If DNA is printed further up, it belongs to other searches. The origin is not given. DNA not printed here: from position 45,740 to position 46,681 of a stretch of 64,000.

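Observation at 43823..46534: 903-aa single protein combining a PIN-like domain, long coiled coil and DUF4435/Toprim-like C-terminus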

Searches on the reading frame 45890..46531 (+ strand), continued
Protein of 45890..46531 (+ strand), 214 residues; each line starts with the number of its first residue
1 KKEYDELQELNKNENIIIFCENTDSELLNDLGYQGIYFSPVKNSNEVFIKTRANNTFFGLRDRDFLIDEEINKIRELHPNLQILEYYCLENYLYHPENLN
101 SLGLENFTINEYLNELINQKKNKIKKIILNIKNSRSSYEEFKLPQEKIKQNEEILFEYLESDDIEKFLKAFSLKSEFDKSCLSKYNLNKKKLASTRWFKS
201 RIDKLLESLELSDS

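Call 47: find_encoding_contigs(protein=P0267, flank=8000, max_places=1)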
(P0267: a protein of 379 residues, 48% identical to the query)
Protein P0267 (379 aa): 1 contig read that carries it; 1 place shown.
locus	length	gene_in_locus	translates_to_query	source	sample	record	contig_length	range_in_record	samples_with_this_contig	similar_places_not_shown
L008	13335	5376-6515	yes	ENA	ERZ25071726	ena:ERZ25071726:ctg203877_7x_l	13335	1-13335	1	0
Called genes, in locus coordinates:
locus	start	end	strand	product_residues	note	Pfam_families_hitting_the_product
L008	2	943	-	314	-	?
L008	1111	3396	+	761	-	PF00390:malic, PF03949:Malic_M, PF01515:PTA_PTB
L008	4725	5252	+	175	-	PF16095:COR-A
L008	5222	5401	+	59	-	PF16095:COR-A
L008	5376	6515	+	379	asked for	PF25497:COR-B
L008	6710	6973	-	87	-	PF20008:DUF6429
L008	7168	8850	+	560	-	PF01833:TIG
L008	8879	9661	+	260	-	-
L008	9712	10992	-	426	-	PF01098:FTSW_RODA_SPOVE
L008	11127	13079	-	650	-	PF03717:PBP_dimer, PF00905:Transpeptidase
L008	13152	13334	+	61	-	?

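Call 50: find_homologous_proteins(query=A5, max_evalue=10)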
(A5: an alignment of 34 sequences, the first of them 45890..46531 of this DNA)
Query A5 (34 sequences) (214 aa, profile of the alignment): 100 proteins with E <= 10 among 3477 candidates.
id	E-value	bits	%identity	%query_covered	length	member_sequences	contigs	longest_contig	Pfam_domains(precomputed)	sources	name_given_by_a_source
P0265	1.6e-78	281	46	90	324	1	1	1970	PF25497.2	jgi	jgi:hypothetical protein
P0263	1.8e-78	281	48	89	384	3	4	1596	PF25497.2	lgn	-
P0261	3.2e-77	277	55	93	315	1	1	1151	-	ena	-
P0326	1.1e-76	275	48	89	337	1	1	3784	PF25497.2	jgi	jgi:internalin A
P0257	5.3e-75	269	47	96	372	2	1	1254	-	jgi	jgi:hypothetical protein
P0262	6.4e-75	269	50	91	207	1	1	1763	-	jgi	-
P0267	8.8e-75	269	48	91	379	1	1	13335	PF25497.2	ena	-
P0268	1.6e-74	268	49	89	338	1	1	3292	PF25497.2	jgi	jgi:hypothetical protein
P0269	2.0e-74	268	48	89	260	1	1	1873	-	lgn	-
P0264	5.7e-74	266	51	89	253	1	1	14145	-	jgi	jgi:internalin A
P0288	6.7e-74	266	34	90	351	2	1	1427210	PF00072.31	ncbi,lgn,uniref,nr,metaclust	ncbi:Response regulator receiver domain-containing protein [Mucilaginibacter sp. OK268]|uniref:respo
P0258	7.6e-74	266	49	91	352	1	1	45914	-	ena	-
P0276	1.4e-73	265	44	90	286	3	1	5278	-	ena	-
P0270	1.8e-73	264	46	91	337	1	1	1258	PF25497.2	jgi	jgi:hypothetical protein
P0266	2.9e-73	264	51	89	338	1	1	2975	PF25497.2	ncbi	-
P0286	5.2e-73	263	39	94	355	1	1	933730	PF00072.31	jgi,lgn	-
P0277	8.2e-73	262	41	90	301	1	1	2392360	-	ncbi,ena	-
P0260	4.8e-70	253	49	90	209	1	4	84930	-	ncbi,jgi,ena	-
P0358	1.9e-53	199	37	88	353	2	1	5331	PF13175.13,PF13304.13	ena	-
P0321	3.2e-40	156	40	59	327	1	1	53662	-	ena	-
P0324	9.0e-36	141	43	49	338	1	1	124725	-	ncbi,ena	-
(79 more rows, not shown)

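Call 51: search_protein_families(library=pfam, alignment_id=A5, max_evalue=10)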
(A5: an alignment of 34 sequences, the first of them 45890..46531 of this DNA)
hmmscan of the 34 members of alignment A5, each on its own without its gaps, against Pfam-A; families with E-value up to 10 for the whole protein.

A. member 1, window:45890-46531:+ (214 aa): 3 families
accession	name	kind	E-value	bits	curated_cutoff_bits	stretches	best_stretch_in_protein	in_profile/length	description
PF01180.27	DHO_dh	-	0.0025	17.5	27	1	98-159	65-127/291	Dihydroorotate dehydrogenase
PF16544.10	STAR_dimer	-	0.0094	15.9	26.3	1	66-77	32-43/53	Homodimerisation region of STAR domain protein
PF23254.1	KH_PARP14_8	-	0.18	12.1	27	1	1-25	16-40/66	PARP14-like, eighth type I KH domain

B. families by the number of members that match (of 34 scanned): 39 families (the first 25 are shown)
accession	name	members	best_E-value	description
PF21778.2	DUF6873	2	0.0029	Family of unknown function (DUF6873)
PF03015.24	Sterile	2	0.043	Male sterility protein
PF05961.16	Chordopox_A13L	2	0.072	Chordopoxvirus A13L protein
PF23737.1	HTH_71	2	0.22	HTH 3-helical bundle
PF14491.11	DUF4435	1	0.00067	Protein of unknown function (DUF4435)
PF01180.27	DHO_dh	1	0.0025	Dihydroorotate dehydrogenase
PF20632.2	CoV_NSP13_ZBD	1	0.003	Coronavirus Non-structural protein 13, zinc-binding domain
PF16544.10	STAR_dimer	1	0.0094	Homodimerisation region of STAR domain protein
PF04857.26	CAF1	1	0.014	CAF1 family ribonuclease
PF19152.5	DUF5834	1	0.015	Family of unknown function (DUF5834)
PF05908.16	Gamma_PGA_hydro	1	0.015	Poly-gamma-glutamate hydrolase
PF14493.12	HTH_40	1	0.016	Helix-turn-helix domain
PF06009.19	Laminin_II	1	0.023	Laminin Domain II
PF07097.16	DUF1359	1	0.024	Protein of unknown function (DUF1359)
PF23147.2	GDH2_N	1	0.025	NAD-dependent glutamate dehydrogenase, N-terminal domain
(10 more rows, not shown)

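Call 54: search_protein_families(library=padloc, alignment_id=A5, max_evalue=10)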
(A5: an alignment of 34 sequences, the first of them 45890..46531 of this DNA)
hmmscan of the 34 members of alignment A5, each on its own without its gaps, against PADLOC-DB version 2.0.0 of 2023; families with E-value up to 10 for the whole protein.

A. member 1, window:45890-46531:+ (214 aa): 1 family
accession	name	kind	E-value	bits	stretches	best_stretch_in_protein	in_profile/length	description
PDLC02983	AriB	-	0.00042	18.5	1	42-186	41-192/236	-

B. families by the number of members that match (of 34 scanned): 4 families
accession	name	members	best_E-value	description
PDLC02983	AriB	9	1e-06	-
PDLC02981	AriAB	6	4.3e-05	-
PDLC02982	AriAB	1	0.00018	-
PDLC04175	HEC-01A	1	0.0011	-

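Call 55: fold_search(model_id=the predicted structure, library=viral)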
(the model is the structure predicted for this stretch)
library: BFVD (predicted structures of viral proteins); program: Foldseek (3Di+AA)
matches with E <= 10: 165; with E <= 0.001: 0
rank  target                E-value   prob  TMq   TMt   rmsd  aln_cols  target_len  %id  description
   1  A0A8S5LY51            3.9e-01  0.51  0.23  0.18   4.6        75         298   19  Response regulator protein [Myoviridae sp. ctrnx29]
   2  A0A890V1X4            4.1e-01  0.20  0.18  0.14   8.8        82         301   20  AAA-ATPase [Microbacterium phage Shocker]
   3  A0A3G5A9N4            4.7e-01  0.20  0.20  0.09   6.0        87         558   14  Uncharacterized protein [Hyperionvirus sp.]
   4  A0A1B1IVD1            4.9e-01  0.14  0.22  0.16   6.4       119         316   14  (no name in the UniProt tables at hand)
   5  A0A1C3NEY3            6.3e-01  0.30  0.22  0.17   4.6        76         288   16  (no name in the UniProt tables at hand)
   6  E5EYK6                6.3e-01  0.15  0.20  0.20   5.0        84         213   12  (no name in the UniProt tables at hand)
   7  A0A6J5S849            7.5e-01  0.25  0.22  0.13   4.9       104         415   10  DNA topoisomerase [uncultured Caudovirales phage]
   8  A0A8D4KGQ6            7.5e-01  0.18  0.20  0.12   5.2        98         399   13  (no name in the UniProt tables at hand)
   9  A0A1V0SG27            1.1e+00  0.13  0.20  0.06   5.1        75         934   12  dTDP-D-glucose 4,6-dehydratase [Hokovirus HKV1]
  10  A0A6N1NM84            1.1e+00  0.12  0.20  0.17   5.5        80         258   11  Uncharacterized protein [Tupanvirus soda lake]
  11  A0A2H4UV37            1.2e+00  0.13  0.19  0.08   6.6        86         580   19  Uncharacterized protein [Bodo saltans virus]
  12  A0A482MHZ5            1.4e+00  0.10  0.17  0.15   8.7        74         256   14  Nucleotide binding protein [Serratia phage Serbin]
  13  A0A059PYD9            1.6e+00  0.18  0.23  0.09   4.5        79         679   15  DNA primase/helicase [Anabaena phage A-4L]
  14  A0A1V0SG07            1.6e+00  0.08  0.19  0.13   6.4        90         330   22  Spore protein YkvP/CgeB glycosyl transferase-like domain-containing protein [Hokovirus HKV1]
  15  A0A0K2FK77            1.9e+00  0.14  0.21  0.21   4.7        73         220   15  (no name in the UniProt tables at hand)
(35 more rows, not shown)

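Call 92: find_related_loci(query=A5, collection=viral_contigs, flank=4000)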
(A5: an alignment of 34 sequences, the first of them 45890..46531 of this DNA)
Query A5 (214 aa) in viral_contigs; peptide patterns used: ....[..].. (x = any residue, [..] = any of these).
52 stretches matched a pattern, but none encodes a relative of the query by tblastn (E <= 1e-3).
